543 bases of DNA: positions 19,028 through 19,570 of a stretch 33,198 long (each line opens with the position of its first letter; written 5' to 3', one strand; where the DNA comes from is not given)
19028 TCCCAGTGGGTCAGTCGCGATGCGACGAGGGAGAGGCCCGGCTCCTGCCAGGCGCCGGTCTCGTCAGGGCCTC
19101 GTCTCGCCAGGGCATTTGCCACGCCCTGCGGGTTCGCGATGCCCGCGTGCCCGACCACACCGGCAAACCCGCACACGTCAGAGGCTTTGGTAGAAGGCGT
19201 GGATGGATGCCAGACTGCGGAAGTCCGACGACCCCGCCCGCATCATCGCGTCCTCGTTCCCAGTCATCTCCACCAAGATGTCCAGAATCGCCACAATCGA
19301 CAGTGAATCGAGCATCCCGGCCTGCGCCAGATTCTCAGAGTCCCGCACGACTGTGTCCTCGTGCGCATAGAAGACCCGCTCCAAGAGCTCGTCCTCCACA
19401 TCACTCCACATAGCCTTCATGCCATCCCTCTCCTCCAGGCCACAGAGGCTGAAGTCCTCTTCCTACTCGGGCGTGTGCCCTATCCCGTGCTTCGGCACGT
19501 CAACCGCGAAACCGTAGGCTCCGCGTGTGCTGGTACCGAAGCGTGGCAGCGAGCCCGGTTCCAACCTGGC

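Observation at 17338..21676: Uncharacterised four-gene cassette: short ANL ligase + NadE-like PP-loop enzyme + DltC-like carrier + AsnB amidotransferase at the head of the glycan operon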

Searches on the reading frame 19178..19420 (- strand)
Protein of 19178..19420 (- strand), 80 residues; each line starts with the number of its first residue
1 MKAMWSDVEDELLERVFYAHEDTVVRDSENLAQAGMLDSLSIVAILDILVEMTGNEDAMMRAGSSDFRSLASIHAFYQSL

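Call 3: search_protein_families(library=pfam, proteins=[window:19178-19420:-], max_evalue=0.01)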
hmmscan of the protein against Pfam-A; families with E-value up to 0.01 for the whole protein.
window:19178-19420:- (80 aa): 0 families

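Call 4: search_protein_families(library=ncbifam, proteins=[window:19178-19420:-], max_evalue=0.01)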
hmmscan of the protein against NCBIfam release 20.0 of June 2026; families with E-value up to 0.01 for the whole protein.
window:19178-19420:- (80 aa): 0 families

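Call 6: search_protein_families(library=pfam, proteins=[window:19178-19420:-], max_evalue=10)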
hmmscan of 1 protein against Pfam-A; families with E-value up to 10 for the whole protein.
window:19178-19420:- (80 aa): 0 families
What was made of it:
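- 19178..19420 (-): 80-aa stand-alone carrier protein (DltC / type II PCP-like). Ser39 is the predicted phosphopantetheine attachment site. No Pfam or NCBIfam hit (calls 3, 4, 6).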

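Call 11: search_solved_structures(query=window:19178-19420:-, max_evalue=10, show_alignments=3)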
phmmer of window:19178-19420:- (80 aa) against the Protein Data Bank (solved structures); distinct sequences matched with E-value up to 10: 2.
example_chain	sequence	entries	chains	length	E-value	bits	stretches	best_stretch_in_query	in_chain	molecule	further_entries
1dv5_A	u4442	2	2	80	1.6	13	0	44-59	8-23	APO-D-ALANYL CARRIER PROTEIN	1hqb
2oap_1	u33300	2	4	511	1.7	12.9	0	3-63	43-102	Type II secretion system protein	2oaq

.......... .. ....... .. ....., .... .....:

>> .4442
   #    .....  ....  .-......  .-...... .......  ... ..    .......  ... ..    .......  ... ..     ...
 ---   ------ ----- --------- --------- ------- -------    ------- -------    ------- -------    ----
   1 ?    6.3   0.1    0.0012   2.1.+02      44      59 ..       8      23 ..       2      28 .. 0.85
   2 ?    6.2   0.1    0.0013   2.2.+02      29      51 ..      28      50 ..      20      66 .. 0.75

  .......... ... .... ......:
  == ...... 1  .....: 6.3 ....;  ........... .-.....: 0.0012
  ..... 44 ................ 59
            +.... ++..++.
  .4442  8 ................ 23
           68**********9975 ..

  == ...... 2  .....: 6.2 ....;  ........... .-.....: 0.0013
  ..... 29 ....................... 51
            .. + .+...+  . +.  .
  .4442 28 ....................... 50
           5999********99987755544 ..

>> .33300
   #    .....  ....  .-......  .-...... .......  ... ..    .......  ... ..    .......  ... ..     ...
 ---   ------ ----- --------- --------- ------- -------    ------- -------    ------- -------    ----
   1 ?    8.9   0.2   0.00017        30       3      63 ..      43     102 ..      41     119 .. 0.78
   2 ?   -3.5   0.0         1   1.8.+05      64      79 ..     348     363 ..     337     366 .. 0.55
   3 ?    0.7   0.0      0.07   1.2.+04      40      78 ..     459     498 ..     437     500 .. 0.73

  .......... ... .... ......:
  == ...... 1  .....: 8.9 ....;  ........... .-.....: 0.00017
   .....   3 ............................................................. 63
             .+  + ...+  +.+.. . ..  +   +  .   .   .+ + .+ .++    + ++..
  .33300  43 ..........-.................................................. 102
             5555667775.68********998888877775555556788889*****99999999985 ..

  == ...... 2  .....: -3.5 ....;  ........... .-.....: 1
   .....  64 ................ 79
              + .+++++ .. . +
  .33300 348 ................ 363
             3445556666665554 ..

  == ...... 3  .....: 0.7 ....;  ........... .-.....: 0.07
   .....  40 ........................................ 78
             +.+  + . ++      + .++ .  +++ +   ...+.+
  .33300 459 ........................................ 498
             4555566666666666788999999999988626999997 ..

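Call 36: search_solved_structures(query=A2, max_evalue=10, show_alignments=3)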
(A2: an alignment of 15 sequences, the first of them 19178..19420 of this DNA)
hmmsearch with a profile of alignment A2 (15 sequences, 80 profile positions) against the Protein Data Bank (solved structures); distinct sequences matched with E-value up to 10: 9.
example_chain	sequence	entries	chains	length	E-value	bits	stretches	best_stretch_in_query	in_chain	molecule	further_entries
6cxt_A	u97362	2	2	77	0.009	19.5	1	22-78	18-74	Alpha/beta hydrolase fold protein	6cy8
2my5_A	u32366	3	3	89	0.049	17.1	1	22-74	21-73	Peptidyl carrier protein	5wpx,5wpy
7b0n_U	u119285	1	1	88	0.16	15.5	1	20-56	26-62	Acyl carrier protein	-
7r49_H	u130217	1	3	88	0.35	14.4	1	29-64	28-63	D-alanyl carrier protein 1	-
6gcs_Q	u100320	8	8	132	0.39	14.3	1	20-56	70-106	ACPM2 SUBUNIT | Acyl carrier protein ACPM2 of NADH:Ubiquinone Oxidoreductase (Complex I)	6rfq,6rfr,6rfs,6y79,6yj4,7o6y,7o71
2my6_A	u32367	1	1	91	0.43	14.1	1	22-74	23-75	Peptidyl carrier protein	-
7zu0_B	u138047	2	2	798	0.74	13.3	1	10-72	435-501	Vacuolar protein sorting-associated protein 16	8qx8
9f5x_J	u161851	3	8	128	1.1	12.8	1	15-56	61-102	Acyl carrier protein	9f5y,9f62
1dv5_A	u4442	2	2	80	1.4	12.5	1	24-57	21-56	APO-D-ALANYL CARRIER PROTEIN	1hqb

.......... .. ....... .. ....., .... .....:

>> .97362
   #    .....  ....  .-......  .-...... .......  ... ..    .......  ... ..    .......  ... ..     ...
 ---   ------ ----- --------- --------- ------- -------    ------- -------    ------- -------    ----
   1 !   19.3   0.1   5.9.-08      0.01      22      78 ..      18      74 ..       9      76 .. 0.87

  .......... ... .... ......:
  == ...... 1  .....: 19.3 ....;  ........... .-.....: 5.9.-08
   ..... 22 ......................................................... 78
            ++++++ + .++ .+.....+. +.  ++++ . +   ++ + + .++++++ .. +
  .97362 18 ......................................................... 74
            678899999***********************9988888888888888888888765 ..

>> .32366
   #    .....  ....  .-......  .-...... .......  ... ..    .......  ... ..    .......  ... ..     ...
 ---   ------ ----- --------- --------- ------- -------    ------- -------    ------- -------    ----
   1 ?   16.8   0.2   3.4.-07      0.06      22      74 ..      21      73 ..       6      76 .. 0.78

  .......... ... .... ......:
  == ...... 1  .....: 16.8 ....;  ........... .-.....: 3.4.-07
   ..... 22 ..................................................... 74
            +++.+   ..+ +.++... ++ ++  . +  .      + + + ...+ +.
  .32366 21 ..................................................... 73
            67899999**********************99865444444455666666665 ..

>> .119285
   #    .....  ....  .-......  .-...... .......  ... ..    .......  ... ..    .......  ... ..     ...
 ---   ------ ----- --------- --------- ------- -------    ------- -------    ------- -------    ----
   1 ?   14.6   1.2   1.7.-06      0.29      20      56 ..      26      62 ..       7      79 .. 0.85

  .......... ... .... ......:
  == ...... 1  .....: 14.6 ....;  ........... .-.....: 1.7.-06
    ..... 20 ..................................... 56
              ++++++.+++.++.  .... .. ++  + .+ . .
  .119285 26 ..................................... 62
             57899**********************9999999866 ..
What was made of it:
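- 19178..19420 (-): In a profile search of the PDB, 8 of 9 best hits are carrier proteins with the Ser aligned (call 36).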

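Call 55: find_homologous_proteins(query=window:19178-19420:-, max_evalue=0.001)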
Query window:19178-19420:- (80 aa): 30 proteins with E <= 0.001 among 32 candidates.
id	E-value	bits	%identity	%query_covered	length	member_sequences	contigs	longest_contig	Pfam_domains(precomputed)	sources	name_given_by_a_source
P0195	5.7e-43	161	100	100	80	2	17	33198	-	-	-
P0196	1.4e-36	141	88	100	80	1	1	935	-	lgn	-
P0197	4.6e-34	133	84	100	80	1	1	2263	-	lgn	-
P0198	2.4e-29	118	75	100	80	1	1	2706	-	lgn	-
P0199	1.9e-26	109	66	100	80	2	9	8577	-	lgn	-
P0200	6.3e-26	108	71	100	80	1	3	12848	-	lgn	-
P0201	4.2e-24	102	64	100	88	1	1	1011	-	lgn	-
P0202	7.0e-21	92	57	99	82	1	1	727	-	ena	-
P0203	3.9e-20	89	56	99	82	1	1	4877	-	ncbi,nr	ncbi:MAG: hypothetical protein Q4P32_08730 [Micrococcales bacterium]|nr:hypothetical protein [Microc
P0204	1.7e-19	87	58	96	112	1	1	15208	-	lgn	-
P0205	1.9e-18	84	56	96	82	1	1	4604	-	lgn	-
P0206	2.8e-18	83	55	95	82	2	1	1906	-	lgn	-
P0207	4.0e-18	83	53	99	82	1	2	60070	-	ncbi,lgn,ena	-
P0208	6.2e-18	82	54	99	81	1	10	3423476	-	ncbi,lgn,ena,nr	ncbi:MAG: hypothetical protein IPI32_01665 [Austwickia sp.]|nr:hypothetical protein [Austwickia sp.]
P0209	1.6e-17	81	52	99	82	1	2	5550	-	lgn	-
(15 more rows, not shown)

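Call 64: predict_structure(alignment_id=A3)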
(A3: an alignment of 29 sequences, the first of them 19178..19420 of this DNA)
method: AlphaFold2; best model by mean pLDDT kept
length: 80 residues; sequences in the alignment: 29
mean_pLDDT: 93.1   pTM: 0.82
mean pLDDT of the five models: 93.1, 92.8, 92.2, 89.7, 87.3
residues with pLDDT >= 90: 69; 70-90: 11; 50-70: 0; < 50: 0
segments of 3 or more residues with pLDDT < 50: none
pLDDT, mean of each block of 10 residues (from residue 1): 93 95 95 92 94 90 92 94
secondary structure, 60 per line:
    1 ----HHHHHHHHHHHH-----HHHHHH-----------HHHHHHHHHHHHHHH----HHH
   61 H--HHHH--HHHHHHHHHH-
elements in order: H5-16 H22-27 H39-53 H58-61 H64-67 H70-79
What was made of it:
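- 19178..19420 (-): AF2 pLDDT 93, pTM 0.82, with Ser39 at the N-terminus of helix II (call 64).
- On Phosphopantetheine-dependent carrier protein (ACP/PCP/DltC fold): AF2 pLDDT 93, with helices at 5-16, 22-27, 39-53 and 70-79 and Ser39 at the start of helix II (call 64).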

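Call 67: fold_search(model_id=the predicted structure, library=pdb)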
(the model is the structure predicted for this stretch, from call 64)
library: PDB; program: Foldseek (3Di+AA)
matches with E <= 10: 158; with E <= 0.001: 0
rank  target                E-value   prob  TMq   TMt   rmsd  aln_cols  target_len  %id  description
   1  6cxt_A                3.6e-02  1.00  0.68  0.75   2.4        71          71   21  Crystal structure of FAD-dependent dehydrogenase (released 2019-01-16)
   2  7thq_C                4.9e-02  1.00  0.69  0.72   2.6        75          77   19  Crystal structure of PltF trapped with PigG using a proline adenosine vinylsulfonamide inhibitor (released 2022-11-30)
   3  6o6e_E                5.6e-02  0.99  0.62  0.66   3.4        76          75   18  Crystal structure of PltF trapped with PltL using a proline adenosine vinylsulfonamide inhibitor (released 2020-04-08)
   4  2my6_MODEL_1_A        5.9e-02  1.00  0.70  0.63   2.8        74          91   22  Structure of KstB-PCP(apo) (released 2016-01-20)
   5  7thn_E                5.9e-02  0.99  0.67  0.68   2.8        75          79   19  Crystal structure of PigI trapped with PigG using a proline adenosine vinylsulfonamide inhibitor (released 2022-11-30)
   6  7r49_E                8.2e-02  0.99  0.69  0.68   2.6        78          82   23  Crystal structure of the L. plantarum acyl carrier protein synthase (AcpS)in complex with D-alanyl carrier protein (Dl (released 2022-08-03)
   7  2n5h_MODEL_1_A        9.9e-02  0.99  0.65  0.59   3.6        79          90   15  PltL-holo (released 2015-09-16)
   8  7r49_F                1.2e-01  0.99  0.68  0.74   2.3        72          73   25  Crystal structure of the L. plantarum acyl carrier protein synthase (AcpS)in complex with D-alanyl carrier protein (Dl (released 2022-08-03)
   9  2lki_MODEL_1_A        1.4e-01  0.96  0.62  0.60   3.2        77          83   19  Solution NMR structure of holo acyl carrier protein NE2163 from nitrosomonas europaea. Northeast structural ge (released 2011-11-16)
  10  5gxv                  1.4e-01  0.99  0.69  0.15   2.8        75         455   20  Crystal structure of PigG (released 2017-07-19)
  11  7r49_H                1.6e-01  0.97  0.66  0.68   3.0        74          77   24  Crystal structure of the L. plantarum acyl carrier protein synthase (AcpS)in complex with D-alanyl carrier protein (Dl (released 2022-08-03)
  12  8k4r_D                1.6e-01  0.93  0.63  0.64   3.7        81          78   20  Structure of VinM-VinL complex (released 2023-11-01)
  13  4h2w_D                2.0e-01  0.97  0.68  0.72   2.7        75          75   20  Crystal structure of engineered Bradyrhizobium japonicum glycine:[carrier protein] ligase complexed with carrier prote (released 2013-03-06)
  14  8i32_B                2.3e-01  0.97  0.69  0.71   2.6        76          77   18  D-alanyl carrier protein mutant-S36A (released 2024-03-13)
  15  6cy8_A                2.3e-01  0.82  0.50  0.60   3.7        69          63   25  Crystal structure of FAD-dependent dehydrogenase (released 2019-01-16)
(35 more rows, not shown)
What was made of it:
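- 19178..19420 (-): All top 50 Foldseek hits are carrier proteins, TM 0.50-0.72 (call 67).
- On Phosphopantetheine-dependent carrier protein (ACP/PCP/DltC fold): All top 50 Foldseek hits are carrier proteins (call 67).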
